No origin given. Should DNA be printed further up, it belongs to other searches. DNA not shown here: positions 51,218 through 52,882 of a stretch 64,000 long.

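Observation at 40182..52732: Compact nitrogen-oxide cluster: NirK fusion, FAD oxidoreductase, HPP protein, narGHJI and a divergent P450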

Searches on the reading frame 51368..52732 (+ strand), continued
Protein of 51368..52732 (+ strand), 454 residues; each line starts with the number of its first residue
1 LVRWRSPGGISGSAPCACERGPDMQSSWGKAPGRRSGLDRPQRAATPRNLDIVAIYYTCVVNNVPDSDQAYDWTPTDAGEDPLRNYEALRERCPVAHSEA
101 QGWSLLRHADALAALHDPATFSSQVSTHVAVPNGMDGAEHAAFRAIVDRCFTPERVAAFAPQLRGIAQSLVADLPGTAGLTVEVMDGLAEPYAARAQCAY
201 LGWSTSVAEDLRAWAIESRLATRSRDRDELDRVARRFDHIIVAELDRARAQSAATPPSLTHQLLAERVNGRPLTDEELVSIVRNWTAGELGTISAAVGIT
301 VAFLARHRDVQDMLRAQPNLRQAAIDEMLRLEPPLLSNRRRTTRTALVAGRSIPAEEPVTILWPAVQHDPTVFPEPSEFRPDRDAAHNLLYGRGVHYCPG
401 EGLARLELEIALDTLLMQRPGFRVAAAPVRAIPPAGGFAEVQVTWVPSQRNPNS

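Call 17: find_related_loci(query=A1, collection=genome_contigs, flank=10000)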
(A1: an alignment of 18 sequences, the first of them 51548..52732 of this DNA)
Query A1 (394 aa) in genome_contigs; peptide patterns used: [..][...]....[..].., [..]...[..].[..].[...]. (x = any residue, [..] = any of these).
599 stretches matched a pattern (row limit reached: there are more); 578 encode a relative of the query (tblastn E <= 1e-3); the best 80 are kept; 80 distinct loci.
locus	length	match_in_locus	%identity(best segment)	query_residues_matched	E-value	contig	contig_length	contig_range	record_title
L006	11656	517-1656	69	1-383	6e-166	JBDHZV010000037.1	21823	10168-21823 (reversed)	MAG: Candidatus Nanopelagicales bacterium isolate AS-MICRO-3CA.203 NODE_10448_length_21823_cov_19.799373, whole genome s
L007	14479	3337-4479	58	5-384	1e-137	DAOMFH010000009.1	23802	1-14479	MAG TPA_asm: Actinomycetota bacterium isolate AMR_MDS_5007 NODE_350_length_23802_cov_23.933339, whole genome shotgun seq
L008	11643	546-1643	59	21-385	6e-129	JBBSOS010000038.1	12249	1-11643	MAG: Candidatus Limnocylindrales bacterium isolate LS6_sbin.37 LS6_sbin.37_K_755575_L_12249_cov_9.0000, whole genome sho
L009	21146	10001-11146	58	8-386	2e-124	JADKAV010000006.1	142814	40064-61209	MAG: Micrococcales bacterium isolate Mari_18-Q3-R65-66_BATAC.348 tig00007909-10-1437170, whole genome shotgun sequence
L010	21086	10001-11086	57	12-383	1e-122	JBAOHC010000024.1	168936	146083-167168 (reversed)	MAG: Candidatus Nanopelagicales bacterium isolate AS_Ams2_Bin7 np1_contig_7943, whole genome shotgun sequence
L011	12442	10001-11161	51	2-383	3e-111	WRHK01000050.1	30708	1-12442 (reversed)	MAG: Promicromonosporaceae bacterium isolate Nt197P3bin111 Ga0082212_10001898, whole genome shotgun sequence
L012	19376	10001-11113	50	11-381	1e-109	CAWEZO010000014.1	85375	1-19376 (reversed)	MAG: uncultured Actinomycetes bacterium isolate MFD05942.bin.2.272 genome assembly, contig: contig_97579, whole genome s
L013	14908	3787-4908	52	12-383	6e-108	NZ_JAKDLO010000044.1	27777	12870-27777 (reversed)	MAG: Intrasporangium sp. isolate 43_S57 43_S57_NODE_103_length_27777_cov_13.715208, whole genome shotgun sequence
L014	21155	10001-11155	47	1-384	1e-106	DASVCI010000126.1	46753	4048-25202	MAG TPA_asm: Steroidobacteraceae bacterium isolate SMAG_U2002 k141_1242578, whole genome shotgun sequence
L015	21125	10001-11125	48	12-384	3e-105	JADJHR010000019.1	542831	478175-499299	MAG: Rubrivivax sp. isolate Ega_18-Q3-R5-49_BATAC.212 tig00741990-10-5406980, whole genome shotgun sequence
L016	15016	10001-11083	51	21-381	5e-105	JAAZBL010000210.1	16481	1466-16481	MAG: Limnobacter sp. isolate AS06rmzACSIP_596 188924_AS06, whole genome shotgun sequence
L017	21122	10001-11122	49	12-384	3e-104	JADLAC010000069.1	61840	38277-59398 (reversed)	MAG: Burkholderiales bacterium isolate SJ103 c_000001393205, whole genome shotgun sequence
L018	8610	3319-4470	50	6-386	4e-104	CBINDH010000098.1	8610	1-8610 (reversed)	MAG TPA_asm: uncultured Xylanimonas sp. isolate SRR16817064_metabat2_53 genome assembly, contig: ERZ27394172.3545, whole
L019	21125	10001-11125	49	12-384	6e-104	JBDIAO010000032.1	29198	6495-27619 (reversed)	MAG: Phycicoccus sp. isolate AS-MICRO-OLR.17 NODE_4976_length_29198_cov_38.046841, whole genome shotgun sequence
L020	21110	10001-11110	48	12-379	1e-103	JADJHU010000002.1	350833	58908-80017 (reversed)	MAG: Gammaproteobacteria bacterium isolate Ega_18-Q3-R5-49_BATAC.239 tig00002302-10-3503760, whole genome shotgun sequen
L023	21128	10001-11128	48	5-381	6e-103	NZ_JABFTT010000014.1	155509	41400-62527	Billgrantia zhangzhouensis strain MCCC 1A11036 NODE_14_length_155509_cov_77.794225, whole genome shotgun sequence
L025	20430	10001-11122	47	12-386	4e-103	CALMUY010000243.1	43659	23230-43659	MAG TPA_asm: uncultured Aeromicrobium sp. isolate SRR2107216_bin.86_CONCOCT_v1.1_MAG genome assembly, contig: ERZ794920.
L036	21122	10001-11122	46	12-383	5e-102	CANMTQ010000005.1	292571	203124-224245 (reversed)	uncultured Halomonas sp. isolate 2B2-126-J.fasta genome assembly, contig: NODE_5, whole genome shotgun sequence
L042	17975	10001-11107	46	12-378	5e-101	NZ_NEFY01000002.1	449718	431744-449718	Marinobacter vinifirmus strain FB1 contig_02_len_449718, whole genome shotgun sequence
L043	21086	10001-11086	50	21-385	3e-101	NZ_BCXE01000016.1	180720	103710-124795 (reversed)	Rhodococcus ruber NBRC 15591, whole genome shotgun sequence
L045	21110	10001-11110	47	12-381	8e-101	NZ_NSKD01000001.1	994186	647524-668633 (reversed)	Halovibrio salipaludis strain YL5-2 contig1, whole genome shotgun sequence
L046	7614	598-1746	45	3-383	8e-101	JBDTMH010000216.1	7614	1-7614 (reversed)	MAG: Burkholderiaceae bacterium isolate cluster3_bin.121 NODE_48285_length_7614_cov_15.910041, whole genome shotgun sequ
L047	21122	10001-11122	45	12-383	7e-101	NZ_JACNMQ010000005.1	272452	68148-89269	Halomonas sp. M20 Scaffold5_1, whole genome shotgun sequence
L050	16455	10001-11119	49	9-379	1e-100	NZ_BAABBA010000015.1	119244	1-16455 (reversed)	Georgenia daeguensis strain JCM 17459 sequence015, whole genome shotgun sequence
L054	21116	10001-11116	48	12-381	5e-100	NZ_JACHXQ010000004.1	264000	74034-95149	Halomonas fontilapidosi strain CECT 7341 Ga0372401_04, whole genome shotgun sequence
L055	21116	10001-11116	48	12-381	5e-100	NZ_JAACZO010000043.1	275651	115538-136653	Halomonas faecis strain JSM 104105 NODE_4, whole genome shotgun sequence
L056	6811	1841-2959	47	13-383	3e-100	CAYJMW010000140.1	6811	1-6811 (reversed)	MAG TPA_asm: uncultured Polaromonas sp. isolate ERP124720_co1_18 genome assembly, contig: NODE_12444_length_6811_cov_34.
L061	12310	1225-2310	50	21-385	8e-100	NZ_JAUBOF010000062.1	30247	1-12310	Rhodococcus indonesiensis strain CSLK01-03 NODE_62_length_30247_cov_8.19143, whole genome shotgun sequence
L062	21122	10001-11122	45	12-383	1e-99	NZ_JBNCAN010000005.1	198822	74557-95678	Halomonas sp. GXIMD04776 GXIMD2776_ctg005, whole genome shotgun sequence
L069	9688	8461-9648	47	5-385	2e-99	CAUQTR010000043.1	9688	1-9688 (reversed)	MAG TPA_asm: uncultured Actinotalea sp. isolate ERR9968855_bin.10_MetaWRAP_v1.3_MAG genome assembly, contig: ERZ21616043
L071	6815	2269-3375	49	12-378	1e-99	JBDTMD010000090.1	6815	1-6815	MAG: Burkholderiales bacterium isolate cluster3_bin.118 NODE_58002_length_6815_cov_4.841864, whole genome shotgun sequen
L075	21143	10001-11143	45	3-381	4e-99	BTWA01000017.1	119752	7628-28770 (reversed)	MAG: Candidatus Hydrogenedentota bacterium AMX-MBFR-84 DNA, sequence17, whole genome shotgun sequence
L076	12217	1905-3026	48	9-381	5e-99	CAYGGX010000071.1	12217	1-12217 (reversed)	MAG TPA_asm: uncultured Actinotalea sp. isolate ERP113451_co2_318 genome assembly, contig: NODE_3722_length_12217_cov_14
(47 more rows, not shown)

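Call 22: search_protein_families(library=pfam, proteins=[L014:11201-12421:-, L009:8912-9820:+, L047:3495-4706:+, L056:4119-5312:+, L036:6986-8548:+, L062:15094-15942:+, L047:8526-9842:+, L047:2450-2965:+, L036:16722-17099:-, L054:18283-19131:+], max_evalue=0.00001)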
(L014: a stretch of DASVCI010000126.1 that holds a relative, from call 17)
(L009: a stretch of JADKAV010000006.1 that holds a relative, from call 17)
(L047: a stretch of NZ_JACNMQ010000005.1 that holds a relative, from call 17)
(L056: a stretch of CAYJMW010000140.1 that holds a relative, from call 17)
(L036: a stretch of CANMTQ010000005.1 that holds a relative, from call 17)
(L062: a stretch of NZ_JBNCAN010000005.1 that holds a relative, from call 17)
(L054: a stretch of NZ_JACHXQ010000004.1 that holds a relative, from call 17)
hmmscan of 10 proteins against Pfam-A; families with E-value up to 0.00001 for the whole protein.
L014:11201-12421:- (406 aa): 1 family
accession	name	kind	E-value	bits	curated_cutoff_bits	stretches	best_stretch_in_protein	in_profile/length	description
PF05940.17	NnrS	-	1.2e-110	370.8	28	1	21-400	1-371/371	NnrS protein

L009:8912-9820:+ (302 aa): 3 families
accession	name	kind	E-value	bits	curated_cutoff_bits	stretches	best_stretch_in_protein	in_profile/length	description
PF00005.33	ABC_tran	-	9.6e-34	117.4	25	1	69-227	1-137/137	ABC transporter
PF13304.12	AAA_21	-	3.2e-14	54.2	27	1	195-258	234-300/304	AAA domain, putative AbiEii toxin, Type IV TA system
PF02463.25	SMC_N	-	1.4e-09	38.1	40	1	80-268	25-208/220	RecF/RecN/SMC N terminal domain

L047:3495-4706:+ (403 aa): 2 families
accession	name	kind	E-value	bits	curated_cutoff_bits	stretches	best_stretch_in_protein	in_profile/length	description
PF04055.27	Radical_SAM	-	8e-29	101.4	29.5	1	36-192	2-166/166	Radical SAM superfamily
PF13353.11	Fer4_12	-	4.7e-07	30.6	22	1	37-139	11-115/137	4Fe-4S single cluster domain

L056:4119-5312:+ (397 aa): 3 families
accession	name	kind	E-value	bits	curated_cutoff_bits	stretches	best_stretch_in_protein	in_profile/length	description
PF01053.26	Cys_Met_Meta_PP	-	2.6e-123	411.8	27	1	13-394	2-381/381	Cys/Met metabolism PLP-dependent enzyme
PF00155.27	Aminotran_1_2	-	6.1e-10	39.3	19.7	1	67-235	42-244/361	Aminotransferase class I and II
PF06838.17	Met_gamma_lyase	-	1.4e-08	34.2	24.2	1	55-277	47-294/405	Methionine gamma-lyase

L036:6986-8548:+ (520 aa): 4 families
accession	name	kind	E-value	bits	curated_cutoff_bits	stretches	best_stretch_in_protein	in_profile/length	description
PF02239.22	Cytochrom_D1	-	1.4e-119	399.3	25.5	1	134-511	2-368/368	Cytochrome D1 heme domain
PF13442.11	Cytochrome_CBB3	-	1.4e-12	48.2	27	1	24-97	2-68/68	Cytochrome C oxidase, cbb3-type, subunit III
PF25174.1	Beta-prop_THOC3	-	3.3e-07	30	305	0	137-227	141-232/272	THOC3 beta-propeller domain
PF00034.26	Cytochrom_C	-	7.7e-06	27.6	21.3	0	30-97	6-86/90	Cytochrome c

L062:15094-15942:+ (282 aa): 3 families
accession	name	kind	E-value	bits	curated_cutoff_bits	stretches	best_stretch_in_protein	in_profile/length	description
PF13561.12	adh_short_C2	-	9.4e-65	218.9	27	1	46-271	3-234/236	Enoyl-(Acyl carrier protein) reductase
PF00106.31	adh_short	-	3.8e-55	186.8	26.6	1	38-222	1-189/195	short chain dehydrogenase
PF08659.16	KR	-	7e-14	52.6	22.6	1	41-194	4-161/180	KR domain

L047:8526-9842:+ (438 aa): 2 families
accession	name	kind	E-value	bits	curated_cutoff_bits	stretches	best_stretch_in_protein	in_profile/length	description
PF01136.24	Peptidase_U32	-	8.2e-88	294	22.4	1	91-332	7-230/233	Peptidase family U32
PF16325.11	Peptidase_U32_C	-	3.1e-19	69.3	28.2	1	350-423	3-76/83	Peptidase family U32 C-terminal domain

L047:2450-2965:+ (171 aa): 2 families
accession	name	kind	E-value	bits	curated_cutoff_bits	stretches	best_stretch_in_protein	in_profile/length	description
PF22451.2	NirdL-like_HTH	-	3.1e-16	59.1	27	1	29-74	1-46/47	Siroheme decarboxylase NirDL-like HTH domain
PF17805.7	AsnC_trans_reg2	-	3.7e-13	49.8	27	1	91-163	8-85/86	AsnC-like ligand binding domain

L036:16722-17099:- (125 aa): 1 family
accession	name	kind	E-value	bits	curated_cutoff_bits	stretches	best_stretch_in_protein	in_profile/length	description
PF11534.13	HTHP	-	1.5e-35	121.8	25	1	52-123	1-72/72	Hexameric tyrosine-coordinated heme protein (HTHP)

L054:18283-19131:+ (282 aa): 1 family
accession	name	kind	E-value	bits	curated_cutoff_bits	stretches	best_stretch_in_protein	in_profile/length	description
PF00590.25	TP_methylase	-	4e-54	184.2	27.8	1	20-230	2-211/212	Tetrapyrrole (Corrin/Porphyrin) Methylases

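Call 23: search_protein_families(library=pfam, proteins=[L036:15170-16621:-, L055:8755-9321:-, L023:9516-9962:+, L018:4559-4876:+, L075:2664-4883:+, L014:15179-15919:+, L045:2-481:+], max_evalue=0.00001)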
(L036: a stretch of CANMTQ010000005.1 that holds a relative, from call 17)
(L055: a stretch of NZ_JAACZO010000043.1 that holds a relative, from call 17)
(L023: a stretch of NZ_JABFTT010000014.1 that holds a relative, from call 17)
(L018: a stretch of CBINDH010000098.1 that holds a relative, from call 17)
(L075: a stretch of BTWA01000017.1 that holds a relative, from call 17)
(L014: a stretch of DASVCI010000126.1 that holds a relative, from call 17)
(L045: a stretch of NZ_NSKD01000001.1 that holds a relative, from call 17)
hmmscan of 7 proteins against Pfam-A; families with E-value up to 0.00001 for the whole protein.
L036:15170-16621:- (483 aa): 1 family
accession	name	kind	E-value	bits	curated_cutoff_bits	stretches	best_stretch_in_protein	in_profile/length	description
PF00115.25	COX1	-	7.2e-81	272.7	34.8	1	37-448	2-434/436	Cytochrome C and Quinol oxidase polypeptide I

L055:8755-9321:- (188 aa): 1 family
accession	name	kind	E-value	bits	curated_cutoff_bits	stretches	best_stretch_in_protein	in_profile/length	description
PF04893.22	Yip1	-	9e-12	45.6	28.6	1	15-178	9-170/173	Yip1 domain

L023:9516-9962:+ (148 aa): 1 family
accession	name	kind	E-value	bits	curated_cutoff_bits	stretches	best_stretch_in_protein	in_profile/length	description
PF12802.13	MarR_2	-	3.3e-11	43.6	27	1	44-105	1-60/61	MarR family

L018:4559-4876:+ (105 aa): 1 family
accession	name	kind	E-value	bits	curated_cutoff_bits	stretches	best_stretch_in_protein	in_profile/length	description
PF10006.14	DUF2249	-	5.6e-22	77.8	29.5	1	36-103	1-70/70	Uncharacterized conserved protein (DUF2249)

L075:2664-4883:+ (739 aa): 2 families
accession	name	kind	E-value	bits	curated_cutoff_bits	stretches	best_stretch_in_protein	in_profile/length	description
PF00122.25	E1-E2_ATPase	-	2.6e-51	174.1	28.1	1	226-405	3-180/181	E1-E2 ATPase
PF00702.32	Hydrolase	-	7.4e-37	128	26.4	1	423-639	2-190/191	haloacid dehalogenase-like hydrolase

L014:15179-15919:+ (246 aa): 2 families
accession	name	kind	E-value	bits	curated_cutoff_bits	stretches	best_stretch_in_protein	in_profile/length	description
PF00027.35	cNMP_binding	-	3.9e-16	59.2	27.5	1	54-134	2-83/89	Cyclic nucleotide-binding domain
PF13545.12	HTH_Crp_2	-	1.3e-12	47.9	27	1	168-236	1-64/70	Crp-like helix-turn-helix domain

L045:2-481:+ (159 aa): 1 family
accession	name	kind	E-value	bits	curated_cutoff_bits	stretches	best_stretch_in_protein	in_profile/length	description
PF02082.26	Rrf2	-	9.9e-33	113.5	30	1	3-130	1-130/132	Iron-dependent Transcriptional regulator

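Call 33: search_protein_families(library=pfam, alignment_id=A2, max_evalue=0.00001)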
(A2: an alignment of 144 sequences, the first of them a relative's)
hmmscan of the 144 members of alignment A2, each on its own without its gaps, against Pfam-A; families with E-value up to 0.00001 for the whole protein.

A. member 1, L001:11453-12373:- (306 aa): 0 families

B. families by the number of members that match (of 144 scanned): 156 families (the first 25 are shown)
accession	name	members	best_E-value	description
PF10006.14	DUF2249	4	2e-25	Uncharacterized conserved protein (DUF2249)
PF05940.17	NnrS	3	1.2e-111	NnrS protein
PF01136.24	Peptidase_U32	3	1.9e-89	Peptidase family U32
PF00005.33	ABC_tran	3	9.6e-34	ABC transporter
PF16325.11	Peptidase_U32_C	3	3.6e-21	Peptidase family U32 C-terminal domain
PF08448.16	PAS_4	3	1.1e-17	PAS fold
PF13304.12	AAA_21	3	2.8e-14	AAA domain, putative AbiEii toxin, Type IV TA system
PF12802.13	MarR_2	3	3.3e-14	MarR family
PF12840.13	HTH_20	3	4e-14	Helix-turn-helix domain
PF00989.32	PAS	3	1.4e-12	PAS fold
PF13426.13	PAS_9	3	2.1e-12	PAS domain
PF13188.13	PAS_8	3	7.7e-07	PAS domain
PF01411.24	tRNA-synt_2c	2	1.8e-193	tRNA synthetases class II (A)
PF01053.26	Cys_Met_Meta_PP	2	1.7e-132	Cys/Met metabolism PLP-dependent enzyme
PF02239.22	Cytochrom_D1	2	2.2e-120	Cytochrome D1 heme domain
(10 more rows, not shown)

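Call 35: search_protein_families(library=pfam, proteins=[L006:1698-2456:+, L069:6087-7496:-, L011:5303-8008:-, L076:4263-5729:+, L018:2442-3365:-, L046:1849-2283:-, L056:2998-4122:+, L047:12011-12784:+, L071:3523-3855:-, L045:7458-9734:-], max_evalue=0.0001)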
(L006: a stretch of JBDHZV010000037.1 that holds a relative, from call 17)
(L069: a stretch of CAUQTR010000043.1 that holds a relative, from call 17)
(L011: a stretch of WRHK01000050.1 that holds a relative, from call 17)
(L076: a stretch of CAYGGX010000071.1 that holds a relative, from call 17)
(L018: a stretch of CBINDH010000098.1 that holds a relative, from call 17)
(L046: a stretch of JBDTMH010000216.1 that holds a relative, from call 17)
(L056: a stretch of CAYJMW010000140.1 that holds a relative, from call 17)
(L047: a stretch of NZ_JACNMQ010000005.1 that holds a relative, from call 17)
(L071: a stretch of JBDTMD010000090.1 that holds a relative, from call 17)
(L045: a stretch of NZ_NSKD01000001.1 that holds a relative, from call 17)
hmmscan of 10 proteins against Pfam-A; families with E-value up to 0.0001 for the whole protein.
L006:1698-2456:+ (252 aa): 1 family
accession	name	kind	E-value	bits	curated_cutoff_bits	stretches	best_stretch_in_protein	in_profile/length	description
PF12840.13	HTH_20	-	8.6e-07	29.3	27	1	29-72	5-48/51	Helix-turn-helix domain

L069:6087-7496:- (469 aa): 1 family
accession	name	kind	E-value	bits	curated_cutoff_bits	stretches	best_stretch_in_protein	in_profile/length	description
PF07690.21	MFS_1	-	2.1e-15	57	33.4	2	73-421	6-338/347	Major Facilitator Superfamily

L011:5303-8008:- (901 aa): 4 families
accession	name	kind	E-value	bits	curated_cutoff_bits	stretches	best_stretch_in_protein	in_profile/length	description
PF07732.21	Cu-oxidase_3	-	1.2e-18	67.8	21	1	642-747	6-117/119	Multicopper oxidase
PF07731.20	Cu-oxidase_2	-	5.2e-12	46.1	20.4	1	703-747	95-136/137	Multicopper oxidase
PF13473.12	Cupredoxin_1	-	1e-11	45.2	27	1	466-538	8-80/104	Cupredoxin-like domain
PF00127.26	Copper-bind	-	1.1e-08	35.8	21.2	0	672-745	24-99/99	Copper binding proteins, plastocyanin/azurin family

L076:4263-5729:+ (488 aa): 0 families

L018:2442-3365:- (307 aa): 0 families

L046:1849-2283:- (144 aa): 5 families
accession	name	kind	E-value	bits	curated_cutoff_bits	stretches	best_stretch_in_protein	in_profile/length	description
PF08448.16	PAS_4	-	1.2e-12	48.5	23.1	1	16-128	1-108/110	PAS fold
PF00989.32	PAS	-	1.5e-11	44.7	22.6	1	13-125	4-113/113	PAS fold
PF13426.13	PAS_9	-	4.3e-10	40.2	27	1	22-127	3-103/103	PAS domain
PF13188.13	PAS_8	-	7.7e-07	29.2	21.8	1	14-63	5-55/65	PAS domain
PF24820.1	Diguanyl_cycl_sensor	-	2.6e-05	24.5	28.1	1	15-68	1-54/109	Diguanylate cyclase-like sensor domain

L056:2998-4122:+ (374 aa): 1 family
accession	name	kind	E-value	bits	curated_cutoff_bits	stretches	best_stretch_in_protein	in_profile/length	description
PF03595.22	SLAC1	-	1.2e-50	173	27.9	1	30-352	2-330/331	Voltage-dependent anion channel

L047:12011-12784:+ (257 aa): 1 family
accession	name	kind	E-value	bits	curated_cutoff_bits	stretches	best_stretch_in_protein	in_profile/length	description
PF01168.26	Ala_racemase_N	-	3.3e-22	79.7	24.1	1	15-237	2-218/220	Alanine racemase, N-terminal domain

L071:3523-3855:- (110 aa): 1 family
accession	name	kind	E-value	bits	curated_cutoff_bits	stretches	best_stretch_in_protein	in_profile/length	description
PF07883.17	Cupin_2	-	8.3e-08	32.3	27.2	1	40-103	3-66/70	Cupin domain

L045:7458-9734:- (758 aa): 2 families
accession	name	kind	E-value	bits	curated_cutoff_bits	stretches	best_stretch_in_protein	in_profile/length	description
PF01717.24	Meth_synt_2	-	1e-161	538.1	21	2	430-752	1-323/324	Cobalamin-independent synthase, Catalytic domain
PF08267.18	Meth_synt_1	-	1.4e-120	403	27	2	4-312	2-310/313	Cobalamin-independent synthase, N-terminal domain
